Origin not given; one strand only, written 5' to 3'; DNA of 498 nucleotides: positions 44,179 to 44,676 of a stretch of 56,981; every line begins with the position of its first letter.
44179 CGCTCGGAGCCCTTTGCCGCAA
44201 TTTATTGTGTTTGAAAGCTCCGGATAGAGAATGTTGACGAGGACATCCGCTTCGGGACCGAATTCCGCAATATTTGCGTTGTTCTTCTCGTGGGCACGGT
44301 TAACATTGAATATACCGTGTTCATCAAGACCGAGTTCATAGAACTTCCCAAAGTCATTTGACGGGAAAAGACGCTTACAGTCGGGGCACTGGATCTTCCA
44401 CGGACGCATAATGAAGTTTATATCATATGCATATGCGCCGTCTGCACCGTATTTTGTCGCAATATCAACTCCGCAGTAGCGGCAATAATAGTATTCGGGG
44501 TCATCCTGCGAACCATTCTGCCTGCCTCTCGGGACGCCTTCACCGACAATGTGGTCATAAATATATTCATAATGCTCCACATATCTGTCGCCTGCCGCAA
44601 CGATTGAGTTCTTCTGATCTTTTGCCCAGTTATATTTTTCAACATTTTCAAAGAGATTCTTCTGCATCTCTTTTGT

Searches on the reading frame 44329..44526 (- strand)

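Call 82: search_protein_families(library=pfam, proteins=[window:44329-44526:-], max_evalue=10)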
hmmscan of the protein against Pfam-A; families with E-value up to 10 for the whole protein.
window:44329-44526:- (66 aa): 11 families
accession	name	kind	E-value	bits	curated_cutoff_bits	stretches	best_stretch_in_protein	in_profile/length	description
PF12773.13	DZR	-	0.0084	16.7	27.3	1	9-57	9-37/45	Double zinc ribbon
PF17283.8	Zn_ribbon_SprT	-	0.031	14.8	28.1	1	4-19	24-31/38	SprT-like zinc ribbon domain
PF08209.17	Sgf11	-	0.044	13.8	26.4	1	11-23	3-15/33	Sgf11 (transcriptional regulation protein)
PF10601.15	zf-LITAF-like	-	0.059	14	23.8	0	9-25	2-18/70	LITAF-like zinc ribbon domain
PF13894.12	zf-C2H2_4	-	0.072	14.3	27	1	46-57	2-13/24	C2H2-type zinc finger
PF13248.11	Zn_ribbon_3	-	0.099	12.6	27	1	15-22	19-26/26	zinc-ribbon domain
PF02591.20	Zn_ribbon_9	-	0.31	11.6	29.1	1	45-53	24-32/33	C4-type zinc ribbon domain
PF24458.1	DUF7573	-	0.31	11.5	30.2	0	9-31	8-30/39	Domain of unknown function (DUF7573)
PF00096.32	zf-C2H2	-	0.35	11.9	25.2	1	46-57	2-13/23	Zinc finger, C2H2 type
PF18439.7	zf_UBZ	-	0.52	10.5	25.6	1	45-59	3-17/32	Ubiquitin-Binding Zinc Finger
PF11781.13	Zn_ribbon_RRN7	-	1.3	9.2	27.1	1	12-20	21-29/32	Zinc-finger of RNA-polymerase I-specific TFIIB, Rrn7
